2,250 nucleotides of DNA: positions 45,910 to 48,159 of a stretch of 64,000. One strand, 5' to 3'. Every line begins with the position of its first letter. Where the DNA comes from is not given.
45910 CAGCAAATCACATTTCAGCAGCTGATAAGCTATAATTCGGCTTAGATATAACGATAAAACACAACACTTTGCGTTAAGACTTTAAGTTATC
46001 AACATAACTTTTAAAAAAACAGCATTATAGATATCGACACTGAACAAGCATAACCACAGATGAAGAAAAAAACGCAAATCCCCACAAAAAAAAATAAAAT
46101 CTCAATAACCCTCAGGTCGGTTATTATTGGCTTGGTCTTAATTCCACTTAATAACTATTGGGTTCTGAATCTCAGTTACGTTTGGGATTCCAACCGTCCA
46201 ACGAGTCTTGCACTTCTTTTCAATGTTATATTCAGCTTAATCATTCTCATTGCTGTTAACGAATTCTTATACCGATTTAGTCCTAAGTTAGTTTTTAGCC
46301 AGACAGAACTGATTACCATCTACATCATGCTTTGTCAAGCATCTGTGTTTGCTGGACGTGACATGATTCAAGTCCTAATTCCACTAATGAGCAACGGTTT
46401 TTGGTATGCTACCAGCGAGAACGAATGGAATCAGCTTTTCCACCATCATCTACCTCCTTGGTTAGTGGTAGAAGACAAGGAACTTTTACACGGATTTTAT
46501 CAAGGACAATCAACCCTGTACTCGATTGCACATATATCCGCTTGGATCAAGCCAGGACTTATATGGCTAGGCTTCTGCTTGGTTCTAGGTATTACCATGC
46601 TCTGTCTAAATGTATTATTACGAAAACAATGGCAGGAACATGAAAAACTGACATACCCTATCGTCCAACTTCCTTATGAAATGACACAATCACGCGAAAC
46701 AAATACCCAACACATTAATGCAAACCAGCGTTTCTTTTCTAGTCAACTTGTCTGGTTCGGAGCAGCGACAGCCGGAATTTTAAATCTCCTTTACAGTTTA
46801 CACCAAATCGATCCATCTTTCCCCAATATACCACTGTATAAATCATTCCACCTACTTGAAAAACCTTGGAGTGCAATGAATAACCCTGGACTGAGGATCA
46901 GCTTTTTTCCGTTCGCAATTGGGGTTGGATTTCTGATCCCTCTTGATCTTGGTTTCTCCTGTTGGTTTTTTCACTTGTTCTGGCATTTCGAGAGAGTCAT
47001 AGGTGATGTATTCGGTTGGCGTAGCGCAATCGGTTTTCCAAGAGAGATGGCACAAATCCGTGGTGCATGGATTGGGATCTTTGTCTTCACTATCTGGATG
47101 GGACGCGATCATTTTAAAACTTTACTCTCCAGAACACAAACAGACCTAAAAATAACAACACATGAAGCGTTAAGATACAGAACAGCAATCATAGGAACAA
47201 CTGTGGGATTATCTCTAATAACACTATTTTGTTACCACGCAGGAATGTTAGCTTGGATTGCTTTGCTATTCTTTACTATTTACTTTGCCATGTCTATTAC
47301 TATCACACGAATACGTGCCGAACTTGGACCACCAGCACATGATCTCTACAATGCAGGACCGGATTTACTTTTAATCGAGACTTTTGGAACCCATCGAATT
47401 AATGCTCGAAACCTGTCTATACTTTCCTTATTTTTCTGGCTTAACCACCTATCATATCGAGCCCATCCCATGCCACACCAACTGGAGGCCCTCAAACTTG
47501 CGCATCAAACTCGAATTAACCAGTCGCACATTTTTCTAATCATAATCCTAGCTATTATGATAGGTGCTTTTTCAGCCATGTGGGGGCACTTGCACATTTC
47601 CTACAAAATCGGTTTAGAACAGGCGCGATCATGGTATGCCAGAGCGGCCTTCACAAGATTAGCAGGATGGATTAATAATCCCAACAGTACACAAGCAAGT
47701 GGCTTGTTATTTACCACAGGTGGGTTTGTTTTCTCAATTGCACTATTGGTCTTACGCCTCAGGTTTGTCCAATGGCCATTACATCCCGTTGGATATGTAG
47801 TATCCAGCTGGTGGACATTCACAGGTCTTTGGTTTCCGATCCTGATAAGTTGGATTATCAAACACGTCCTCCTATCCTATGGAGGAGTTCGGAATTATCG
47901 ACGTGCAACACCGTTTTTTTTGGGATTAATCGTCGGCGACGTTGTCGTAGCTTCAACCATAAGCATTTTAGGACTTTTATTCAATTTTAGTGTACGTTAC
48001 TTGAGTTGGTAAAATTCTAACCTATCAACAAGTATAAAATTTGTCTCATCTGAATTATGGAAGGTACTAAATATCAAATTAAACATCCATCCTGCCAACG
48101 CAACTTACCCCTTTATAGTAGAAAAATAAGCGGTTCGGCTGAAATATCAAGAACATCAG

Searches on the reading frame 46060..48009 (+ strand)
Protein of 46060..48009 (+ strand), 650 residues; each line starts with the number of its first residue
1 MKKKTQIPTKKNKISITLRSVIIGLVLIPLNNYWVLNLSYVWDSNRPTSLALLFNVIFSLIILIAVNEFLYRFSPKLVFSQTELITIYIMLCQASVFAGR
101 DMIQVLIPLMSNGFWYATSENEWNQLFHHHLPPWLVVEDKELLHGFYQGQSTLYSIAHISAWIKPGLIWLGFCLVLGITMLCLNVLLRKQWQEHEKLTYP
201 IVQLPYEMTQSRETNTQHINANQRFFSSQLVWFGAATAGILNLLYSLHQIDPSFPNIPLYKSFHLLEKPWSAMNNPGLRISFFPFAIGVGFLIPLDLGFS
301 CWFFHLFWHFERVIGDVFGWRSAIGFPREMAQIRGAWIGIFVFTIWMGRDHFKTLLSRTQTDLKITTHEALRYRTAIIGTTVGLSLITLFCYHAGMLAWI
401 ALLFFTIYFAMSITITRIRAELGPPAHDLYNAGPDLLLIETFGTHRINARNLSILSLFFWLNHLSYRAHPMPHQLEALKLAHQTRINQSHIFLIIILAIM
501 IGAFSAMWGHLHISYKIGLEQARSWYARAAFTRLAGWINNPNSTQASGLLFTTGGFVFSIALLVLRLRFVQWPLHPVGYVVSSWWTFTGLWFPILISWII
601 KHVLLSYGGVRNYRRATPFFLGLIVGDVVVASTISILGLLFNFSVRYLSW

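Call 4: search_protein_families(library=pfam, proteins=[window:46060-48009:+], max_evalue=1)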
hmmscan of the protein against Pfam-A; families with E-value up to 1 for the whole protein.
window:46060-48009:+ (650 aa): 2 families
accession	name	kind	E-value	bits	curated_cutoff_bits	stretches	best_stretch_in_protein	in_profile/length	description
PF20581.3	DUF6785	-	1.2e-156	522.6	25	1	17-518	1-498/498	Family of unknown function (DUF6785)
PF20580.3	DUF6784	-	7.7e-29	100.3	26.4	1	550-645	2-97/101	Domain of unknown function (DUF6784)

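Call 5: search_protein_families(library=ncbifam, proteins=[window:46060-48009:+], max_evalue=1)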
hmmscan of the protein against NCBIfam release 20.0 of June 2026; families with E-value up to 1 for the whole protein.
window:46060-48009:+ (650 aa): 0 families

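Call 58: predict_structure(alignment_id=A4)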
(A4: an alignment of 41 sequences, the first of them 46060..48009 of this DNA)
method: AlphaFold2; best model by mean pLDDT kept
length: 650 residues; sequences in the alignment: 41
mean_pLDDT: 87.2   pTM: 0.90
mean pLDDT of the five models: 87.2, 86.3, 84.1, 83.5, 83.2
residues with pLDDT >= 90: 392; 70-90: 191; 50-70: 45; < 50: 22
segments of 3 or more residues with pLDDT < 50: 1-9, 47-49, 215-222
pLDDT, mean of each block of 10 residues (from residue 1): 47 80 97 88 61 80 93 92 95 91 92 91 94 96 94 96 97 97 92 72 85 52 73 95 88 84 87 82 89 91 93 90 79 91 90 88 68 94 98 97 95 87 62 87 94 95 72 91 91 97 97 94 80 95 91 95 91 89 82 94 95 93 91 87 67
secondary structure, 60 per line:
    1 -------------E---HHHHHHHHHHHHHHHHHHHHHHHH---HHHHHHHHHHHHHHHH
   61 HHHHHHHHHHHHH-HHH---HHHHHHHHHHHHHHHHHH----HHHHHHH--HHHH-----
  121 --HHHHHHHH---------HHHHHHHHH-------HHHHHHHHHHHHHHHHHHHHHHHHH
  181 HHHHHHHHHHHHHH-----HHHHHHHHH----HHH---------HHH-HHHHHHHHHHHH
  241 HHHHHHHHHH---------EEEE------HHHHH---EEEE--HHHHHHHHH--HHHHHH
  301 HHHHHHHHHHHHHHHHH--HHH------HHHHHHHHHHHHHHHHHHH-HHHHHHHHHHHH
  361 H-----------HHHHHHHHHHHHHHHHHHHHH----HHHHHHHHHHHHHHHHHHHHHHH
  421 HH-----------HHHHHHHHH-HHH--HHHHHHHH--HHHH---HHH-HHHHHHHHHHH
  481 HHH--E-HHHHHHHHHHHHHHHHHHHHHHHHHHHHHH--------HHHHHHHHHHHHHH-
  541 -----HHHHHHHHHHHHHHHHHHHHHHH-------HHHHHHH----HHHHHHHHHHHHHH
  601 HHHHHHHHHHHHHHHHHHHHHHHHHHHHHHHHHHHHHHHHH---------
elements in order: H18-41 H45-73 H81-98 H103-109 H112-115 H123-130 H140-148 H156-194 H200-208 H229-250 E260-263 H270-274 E278-281 H284-292 H295-317 H329-347 H349-361 H373-393 H398-422 H434-442 H449-456 H459-462 H470-483 H488-517 H526-539 H546-568 H576-582 H587-641

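Call 60: fold_search(model_id=the predicted structure, library=pdb)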
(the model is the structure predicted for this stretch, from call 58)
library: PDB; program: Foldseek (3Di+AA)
matches with E <= 10: 234; with E <= 0.001: 2
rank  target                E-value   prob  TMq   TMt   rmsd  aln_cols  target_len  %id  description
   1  7wst_A                1.6e-08  1.00  0.66  0.71   6.4       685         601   12  Cryo-EM structure of the barley Yellow stripe 1 transporter in complex with Fe(III)-DMA (released 2022-11-30)
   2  7wsr_A                1.0e-07  1.00  0.64  0.68   7.2       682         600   11  Cryo-EM structure of the barley Yellow stripe 1 transporter (released 2022-11-30)
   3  9i8u_B                5.2e-02  0.11  0.10  0.11  28.8       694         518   11  Upregulated state of BetP with Potassium in Amphipol A8-35 (released 2026-02-18)
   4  6afw_A                7.2e-02  0.11  0.11  0.10  26.6       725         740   11  Proton pyrophosphatase-T228D mutant (released 2019-04-10)
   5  2wit_C                1.0e-01  0.09  0.10  0.11  28.7       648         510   12  CRYSTAL STRUCTURE OF THE SODIUM-COUPLED GLYCINE BETAINE SYMPORTER BETP FROM CORYNEBACTERIUM GLUTAMICUM WITH BOUND SUBS (released 2009-05-26)
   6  9hkl_B                1.1e-01  0.09  0.09  0.11  27.2       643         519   11  BetP-M150E in complex with GABA in an inward-facing state (released 2025-12-17)
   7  6aft_A                1.2e-01  0.10  0.11  0.10  26.4       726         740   11  Proton pyrophosphatase - E301Q (released 2019-04-10)
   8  5m8k                  1.3e-01  0.13  0.11  0.13  27.2       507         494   11  Crystal structure of Eremococcus coleocola manganese transporter mutant E129Q (released 2017-01-11)
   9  9hkl_C                1.5e-01  0.08  0.09  0.11  28.9       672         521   11  BetP-M150E in complex with GABA in an inward-facing state (released 2025-12-17)
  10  8zxk_B                1.6e-01  0.16  0.14  0.17  24.8       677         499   12  Cryo-EM structure of trimethylamine transporter TmaT binding with TMA (released 2024-11-06)
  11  5m8a                  1.6e-01  0.13  0.12  0.14  23.4       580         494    9  Crystal structure of Eremococcus coleocola manganese transporter mutant E129A (released 2017-01-11)
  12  9i60_A                1.6e-01  0.08  0.09  0.11  26.3       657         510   13  Transient activated state of BetP (released 2026-02-18)
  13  4av3_B                1.6e-01  0.08  0.11  0.11  27.1       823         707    9  Crystal structure of Thermotoga Maritima sodium pumping membrane integral pyrophosphatase with metal ions in active si (released 2012-08-08)
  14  2wit_A                1.7e-01  0.08  0.10  0.11  28.5       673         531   12  CRYSTAL STRUCTURE OF THE SODIUM-COUPLED GLYCINE BETAINE SYMPORTER BETP FROM CORYNEBACTERIUM GLUTAMICUM WITH BOUND SUBS (released 2009-05-26)
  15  9i61_C                1.8e-01  0.06  0.08  0.09  28.3       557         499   12  Transient activated state of BetP in complex with betaine (released 2026-02-18)
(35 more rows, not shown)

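Call 76: find_homologous_proteins(query=window:46060-48009:+, max_evalue=1e-20)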
Query window:46060-48009:+ (650 aa): 980 proteins with E <= 1e-20 among 8000 candidates; the best 120 are listed.
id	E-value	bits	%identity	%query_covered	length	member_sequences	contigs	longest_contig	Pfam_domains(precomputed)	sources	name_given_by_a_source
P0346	0.0e+0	1424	96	100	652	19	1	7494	PF20580.4,PF20581.4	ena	-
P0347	0.0e+0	1313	88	100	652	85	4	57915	PF20580.4,PF20581.4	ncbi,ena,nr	ncbi:hypothetical protein CMK21_06285 [Candidatus Poribacteria bacterium]|nr:hypothetical protein [C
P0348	0.0e+0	1242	82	100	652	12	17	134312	PF20580.4,PF20581.4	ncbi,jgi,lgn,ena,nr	ncbi:TPA: hypothetical protein EYN98_17420 [Candidatus Poribacteria bacterium]|nr:hypothetical prote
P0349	0.0e+0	1163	75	100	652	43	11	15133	PF20580.4,PF20581.4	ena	-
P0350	0.0e+0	1062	69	98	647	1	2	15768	PF20580.4,PF20581.4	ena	-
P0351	0.0e+0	1061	70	100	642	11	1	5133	PF20580.4,PF20581.4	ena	-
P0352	0.0e+0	1060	69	100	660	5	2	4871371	PF20580.4,PF20581.4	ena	-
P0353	0.0e+0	1058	69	100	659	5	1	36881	PF20580.4,PF20581.4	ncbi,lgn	-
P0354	0.0e+0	1058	69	98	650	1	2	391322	PF20580.4,PF20581.4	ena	-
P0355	0.0e+0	1057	71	98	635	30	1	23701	PF20580.4,PF20581.4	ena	-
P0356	0.0e+0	1056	70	99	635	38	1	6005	PF20580.4,PF20581.4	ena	-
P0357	0.0e+0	1056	70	98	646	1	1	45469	PF20580.4,PF20581.4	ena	-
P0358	0.0e+0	1054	69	98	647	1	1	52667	PF20580.4,PF20581.4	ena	-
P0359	0.0e+0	1054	69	98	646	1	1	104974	PF20580.4,PF20581.4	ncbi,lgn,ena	-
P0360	0.0e+0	1054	69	98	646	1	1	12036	PF20580.4,PF20581.4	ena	-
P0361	0.0e+0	1054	71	98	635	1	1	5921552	PF20580.4,PF20581.4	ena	-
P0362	0.0e+0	1054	70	98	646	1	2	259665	PF20580.4,PF20581.4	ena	-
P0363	0.0e+0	1053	70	98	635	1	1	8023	PF20580.4,PF20581.4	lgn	-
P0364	0.0e+0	1053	70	98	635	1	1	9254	PF20580.4,PF20581.4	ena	-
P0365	0.0e+0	1053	70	98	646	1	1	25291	PF20580.4,PF20581.4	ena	-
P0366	0.0e+0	1053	70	98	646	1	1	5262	PF20580.4,PF20581.4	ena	-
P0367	0.0e+0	1053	69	98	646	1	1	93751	PF20580.4,PF20581.4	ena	-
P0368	0.0e+0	1053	70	98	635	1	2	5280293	PF20580.4,PF20581.4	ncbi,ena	-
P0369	0.0e+0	1052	70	98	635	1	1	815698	PF20580.4,PF20581.4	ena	-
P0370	0.0e+0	1052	70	98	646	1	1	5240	PF20580.4,PF20581.4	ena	-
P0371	0.0e+0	1052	69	98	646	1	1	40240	PF20580.4,PF20581.4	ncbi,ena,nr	ncbi:MAG: hypothetical protein OXU36_06090 [Candidatus Poribacteria bacterium]|nr:hypothetical prote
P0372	0.0e+0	1052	69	98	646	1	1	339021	PF20580.4,PF20581.4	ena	-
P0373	0.0e+0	1052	69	98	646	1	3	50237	PF20580.4,PF20581.4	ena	-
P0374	0.0e+0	1052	69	98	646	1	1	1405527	PF20580.4,PF20581.4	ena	-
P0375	0.0e+0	1052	69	98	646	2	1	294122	PF20580.4,PF20581.4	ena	-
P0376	0.0e+0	1051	69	98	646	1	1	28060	PF20580.4,PF20581.4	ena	-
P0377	0.0e+0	1051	69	99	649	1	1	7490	PF20580.4,PF20581.4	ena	-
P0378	0.0e+0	1051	69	98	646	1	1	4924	PF20580.4,PF20581.4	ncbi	-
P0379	0.0e+0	1051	70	99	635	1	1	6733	PF20580.4,PF20581.4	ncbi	-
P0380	0.0e+0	1051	70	98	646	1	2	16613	PF20580.4,PF20581.4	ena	-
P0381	0.0e+0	1050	69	98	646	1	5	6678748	PF20580.4,PF20581.4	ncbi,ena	-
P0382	0.0e+0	1050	69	98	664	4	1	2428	PF20580.4,PF20581.4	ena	-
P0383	0.0e+0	1050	70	98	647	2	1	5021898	PF20580.4,PF20581.4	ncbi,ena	-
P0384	0.0e+0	1050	70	99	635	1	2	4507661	PF20580.4,PF20581.4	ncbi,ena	-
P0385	0.0e+0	1050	70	98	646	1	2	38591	PF20580.4,PF20581.4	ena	-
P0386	0.0e+0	1050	69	99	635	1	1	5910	PF20580.4,PF20581.4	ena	-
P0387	0.0e+0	1049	69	98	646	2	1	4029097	PF20580.4,PF20581.4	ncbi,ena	-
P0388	0.0e+0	1049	69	98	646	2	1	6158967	PF20580.4,PF20581.4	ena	-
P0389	0.0e+0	1049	69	98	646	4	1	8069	PF20580.4,PF20581.4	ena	-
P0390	0.0e+0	1048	70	99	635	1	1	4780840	PF20580.4,PF20581.4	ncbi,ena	-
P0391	0.0e+0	1048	69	98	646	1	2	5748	PF20580.4,PF20581.4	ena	-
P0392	0.0e+0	1047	69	98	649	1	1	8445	PF20580.4,PF20581.4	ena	-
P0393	0.0e+0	1047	69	100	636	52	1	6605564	PF20580.4,PF20581.4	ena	-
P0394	0.0e+0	1046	69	100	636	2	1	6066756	PF20580.4,PF20581.4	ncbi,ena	-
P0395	0.0e+0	1045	69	98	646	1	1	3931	PF20580.4,PF20581.4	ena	-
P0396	0.0e+0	1045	69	99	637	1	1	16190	PF20580.4,PF20581.4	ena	-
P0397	0.0e+0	1044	68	98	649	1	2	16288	PF20580.4,PF20581.4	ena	-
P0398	0.0e+0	1044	69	98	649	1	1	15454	PF20580.4,PF20581.4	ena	-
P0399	0.0e+0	1044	70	98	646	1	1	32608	PF20580.4,PF20581.4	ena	-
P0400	0.0e+0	1043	69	98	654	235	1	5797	PF20580.4,PF20581.4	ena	-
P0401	0.0e+0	1043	69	98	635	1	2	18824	PF20580.4,PF20581.4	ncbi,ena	-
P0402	0.0e+0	1043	69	98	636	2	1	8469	PF20580.4,PF20581.4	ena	-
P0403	0.0e+0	1042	69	98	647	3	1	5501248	PF20580.4,PF20581.4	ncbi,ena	-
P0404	0.0e+0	1042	70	98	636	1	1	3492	PF20580.4,PF20581.4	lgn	-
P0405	0.0e+0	1042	68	98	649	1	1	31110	PF20580.4,PF20581.4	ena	-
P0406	0.0e+0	1040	68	98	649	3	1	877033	PF20580.4,PF20581.4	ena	-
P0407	0.0e+0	1040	69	98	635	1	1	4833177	PF20580.4,PF20581.4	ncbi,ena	-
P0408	0.0e+0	1040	68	98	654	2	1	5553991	PF20580.4,PF20581.4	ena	-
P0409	0.0e+0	1038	68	98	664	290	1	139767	PF20580.4,PF20581.4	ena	-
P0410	0.0e+0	1038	69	98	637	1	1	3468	PF20580.4,PF20581.4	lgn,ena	-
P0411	0.0e+0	1038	69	98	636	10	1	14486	PF20580.4,PF20581.4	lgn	-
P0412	0.0e+0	1038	68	98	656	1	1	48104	PF20580.4,PF20581.4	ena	-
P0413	0.0e+0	1037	69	100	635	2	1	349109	PF20580.4,PF20581.4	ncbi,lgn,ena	-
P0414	0.0e+0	1036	68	98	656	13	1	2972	PF20580.4,PF20581.4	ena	-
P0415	0.0e+0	1035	69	98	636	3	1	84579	PF20580.4,PF20581.4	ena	-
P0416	0.0e+0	1034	70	98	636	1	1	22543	PF20580.4,PF20581.4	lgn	-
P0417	0.0e+0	1034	68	99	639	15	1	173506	PF20580.4,PF20581.4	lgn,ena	-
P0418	0.0e+0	1033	68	100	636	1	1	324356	PF20580.4,PF20581.4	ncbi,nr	ncbi:hypothetical protein C6497_03395 [Candidatus Poribacteria bacterium]|nr:MAG: hypothetical prote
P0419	0.0e+0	1033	69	98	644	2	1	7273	PF20580.4,PF20581.4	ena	-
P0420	0.0e+0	1033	69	99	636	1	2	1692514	PF20580.4,PF20581.4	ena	-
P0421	0.0e+0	1032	69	98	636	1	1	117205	PF20580.4,PF20581.4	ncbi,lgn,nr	ncbi:hypothetical protein JT359_08255 [Candidatus Poribacteria bacterium]|nr:hypothetical protein [C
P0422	0.0e+0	1031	67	98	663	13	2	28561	PF20580.4,PF20581.4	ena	-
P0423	0.0e+0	1031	68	98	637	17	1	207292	PF20580.4,PF20581.4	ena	-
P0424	0.0e+0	1031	68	98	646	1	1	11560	PF20580.4,PF20581.4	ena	-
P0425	0.0e+0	1029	69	99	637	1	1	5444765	PF20580.4,PF20581.4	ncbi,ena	-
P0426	0.0e+0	1028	68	99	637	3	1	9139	PF20580.4,PF20581.4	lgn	-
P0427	0.0e+0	1027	68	99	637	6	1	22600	PF20580.4,PF20581.4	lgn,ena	-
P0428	0.0e+0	1027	68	98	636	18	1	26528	PF20580.4,PF20581.4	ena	-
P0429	0.0e+0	1025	68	99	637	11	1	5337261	PF20580.4,PF20581.4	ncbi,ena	-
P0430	1.6e-287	974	65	100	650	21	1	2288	PF20580.4,PF20581.4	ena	-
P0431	5.4e-286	969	65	99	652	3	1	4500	PF20580.4,PF20581.4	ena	-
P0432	6.1e-286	968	66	99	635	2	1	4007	PF20580.4,PF20581.4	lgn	-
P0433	6.2e-284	962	64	98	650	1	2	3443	PF20580.4,PF20581.4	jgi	-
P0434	8.3e-283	958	63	100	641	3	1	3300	PF20580.4,PF20581.4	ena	-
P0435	7.0e-277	938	62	100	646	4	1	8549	PF20580.4,PF20581.4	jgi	-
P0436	7.7e-276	935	62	100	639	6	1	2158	PF20580.4,PF20581.4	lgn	-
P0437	2.0e-266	904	62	98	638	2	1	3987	PF20580.4,PF20581.4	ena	-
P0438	1.1e-265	901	67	90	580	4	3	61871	PF20580.4,PF20581.4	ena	-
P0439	4.8e-265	899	64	94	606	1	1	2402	PF20580.4,PF20581.4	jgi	jgi:hypothetical protein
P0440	9.7e-264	895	60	99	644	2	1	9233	PF20580.4,PF20581.4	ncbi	ncbi:DUF6785 family protein [Candidatus Poribacteria bacterium]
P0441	4.5e-261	886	60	99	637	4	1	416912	PF20580.4,PF20581.4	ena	-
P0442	2.4e-249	847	62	93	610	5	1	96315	PF20580.4,PF20581.4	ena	-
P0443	5.5e-249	846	58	98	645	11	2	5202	PF20580.4,PF20581.4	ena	-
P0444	4.4e-235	800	56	99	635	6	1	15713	PF20580.4,PF20581.4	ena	-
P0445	8.9e-231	786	69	74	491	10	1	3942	PF20580.4,PF20581.4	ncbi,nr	ncbi:MAG: hypothetical protein OXI24_03760, partial [Candidatus Poribacteria bacterium]|nr:hypotheti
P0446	1.1e-223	763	70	72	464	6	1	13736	PF20580.4,PF20581.4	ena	-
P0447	1.3e-219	749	53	99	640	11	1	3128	PF20580.4,PF20581.4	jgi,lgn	jgi:hypothetical protein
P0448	1.1e-204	700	67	69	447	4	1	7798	PF20581.4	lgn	-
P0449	1.6e-203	696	71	64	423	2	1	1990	PF20580.4,PF20581.4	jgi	-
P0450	3.0e-202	692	68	66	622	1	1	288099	PF20581.4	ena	-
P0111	1.4e-195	670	49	97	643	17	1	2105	PF20580.4,PF20581.4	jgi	-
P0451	1.3e-193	663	47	98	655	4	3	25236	PF20580.4,PF20581.4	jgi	-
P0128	1.8e-193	663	49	97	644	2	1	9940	PF20580.4,PF20581.4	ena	-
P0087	8.1e-192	657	48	98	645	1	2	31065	PF20580.4,PF20581.4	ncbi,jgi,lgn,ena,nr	ncbi:TPA: hypothetical protein EYP66_07895 [Candidatus Poribacteria bacterium]|nr:hypothetical prote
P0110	4.8e-191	655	47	99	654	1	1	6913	PF20580.4,PF20581.4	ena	-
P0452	1.1e-189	650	49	93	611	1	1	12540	PF20580.4,PF20581.4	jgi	-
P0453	3.6e-189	649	47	99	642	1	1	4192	PF20580.4,PF20581.4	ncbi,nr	ncbi:MAG: hypothetical protein D6791_00900 [Chloroflexi bacterium]|nr:MAG: hypothetical protein D679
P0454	5.2e-189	648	47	99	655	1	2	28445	PF20580.4,PF20581.4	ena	-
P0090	3.2e-188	645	48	98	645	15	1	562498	PF20580.4,PF20581.4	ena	-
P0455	2.9e-187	642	46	98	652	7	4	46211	PF20580.4,PF20581.4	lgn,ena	-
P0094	3.4e-187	642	46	98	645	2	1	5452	PF20580.4,PF20581.4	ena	-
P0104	5.3e-187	641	47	98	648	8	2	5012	PF20580.4,PF20581.4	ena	-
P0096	2.5e-186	639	46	98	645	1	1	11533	PF20580.4,PF20581.4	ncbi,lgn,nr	ncbi:hypothetical protein H8E77_10350 [bacterium]|nr:hypothetical protein [bacterium]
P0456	8.4e-186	637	47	94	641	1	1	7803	PF20580.4,PF20581.4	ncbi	-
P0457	2.7e-185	636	45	98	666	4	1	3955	PF20580.4,PF20581.4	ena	-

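Call 77: find_encoding_contigs(protein=P0348, flank=7000, max_places=3)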
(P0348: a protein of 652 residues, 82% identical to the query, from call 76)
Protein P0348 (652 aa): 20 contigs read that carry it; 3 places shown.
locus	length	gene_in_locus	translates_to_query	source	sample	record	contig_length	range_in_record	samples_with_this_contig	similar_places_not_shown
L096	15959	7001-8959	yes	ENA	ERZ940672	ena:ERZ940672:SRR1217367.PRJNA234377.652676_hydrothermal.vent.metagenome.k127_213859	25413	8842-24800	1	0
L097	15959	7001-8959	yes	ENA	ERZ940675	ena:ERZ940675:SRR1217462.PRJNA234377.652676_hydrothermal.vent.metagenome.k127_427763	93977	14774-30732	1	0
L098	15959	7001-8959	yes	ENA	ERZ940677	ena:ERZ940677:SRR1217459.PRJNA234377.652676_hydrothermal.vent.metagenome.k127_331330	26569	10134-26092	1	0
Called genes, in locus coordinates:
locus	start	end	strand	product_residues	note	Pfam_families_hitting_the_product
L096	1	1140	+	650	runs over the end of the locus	-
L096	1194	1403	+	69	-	-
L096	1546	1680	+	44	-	-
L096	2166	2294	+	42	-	-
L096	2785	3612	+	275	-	PF05721:PhyH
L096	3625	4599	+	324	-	PF01073:3Beta_HSD, PF01370:Epimerase, PF07993:NAD_binding_4 (faint), PF13460:NAD_binding_10 (weak), PF16363:GDP_Man_Dehyd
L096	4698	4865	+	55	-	-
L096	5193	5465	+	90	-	-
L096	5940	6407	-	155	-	PF05787:PhoX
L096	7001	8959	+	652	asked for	PF20581:DUF6785, PF20580:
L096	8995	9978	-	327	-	PF02653:BPD_transp_2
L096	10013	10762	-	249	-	PF02463:SMC_N (weak), PF00005:ABC_tran, PF13304:AAA_21 (faint)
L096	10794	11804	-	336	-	PF13407:Peripla_BP_4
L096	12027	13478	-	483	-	PF00884:Sulfatase, PF01663:Phosphodiest (faint), PF16347:SGSH_C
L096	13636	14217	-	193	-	-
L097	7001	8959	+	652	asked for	PF20581:DUF6785, PF20580:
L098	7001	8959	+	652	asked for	PF20581:DUF6785, PF20580:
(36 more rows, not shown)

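Call 78: find_encoding_contigs(protein=P0381, flank=7000, max_places=2)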
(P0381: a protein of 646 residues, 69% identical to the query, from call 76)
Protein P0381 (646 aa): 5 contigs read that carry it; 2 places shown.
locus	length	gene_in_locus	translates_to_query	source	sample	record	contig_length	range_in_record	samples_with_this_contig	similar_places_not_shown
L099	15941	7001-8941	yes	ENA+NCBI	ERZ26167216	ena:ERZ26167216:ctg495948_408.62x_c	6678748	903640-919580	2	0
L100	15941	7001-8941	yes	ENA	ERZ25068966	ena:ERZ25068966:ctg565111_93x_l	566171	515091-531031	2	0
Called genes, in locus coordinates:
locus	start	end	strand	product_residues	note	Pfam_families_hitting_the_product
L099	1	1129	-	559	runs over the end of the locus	-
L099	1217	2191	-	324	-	PF00480:ROK, PF01869:BcrAD_BadFG (weak)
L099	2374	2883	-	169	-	PF05235:CHAD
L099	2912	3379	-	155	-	PF05235:CHAD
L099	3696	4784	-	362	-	PF03448:MgtE_N, PF00571:CBS, PF01769:MgtE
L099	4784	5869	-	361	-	PF01264:Chorismate_synt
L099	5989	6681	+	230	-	PF13398:Peptidase_M50B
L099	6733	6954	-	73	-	-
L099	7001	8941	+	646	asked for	PF20581:DUF6785, PF20580:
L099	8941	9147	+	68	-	-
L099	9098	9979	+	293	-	PF01180:DHO_dh, PF01207:Dus (faint), PF03060:NMO (weak)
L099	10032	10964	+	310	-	-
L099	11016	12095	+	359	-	PF02729:OTCace_N, PF00185:OTCace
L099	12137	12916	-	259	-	PF10670:DUF4198 (faint), PF13620:CarboxypepD_reg (weak)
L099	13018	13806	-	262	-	PF13620:CarboxypepD_reg (faint)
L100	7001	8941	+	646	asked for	PF20581:DUF6785, PF20580:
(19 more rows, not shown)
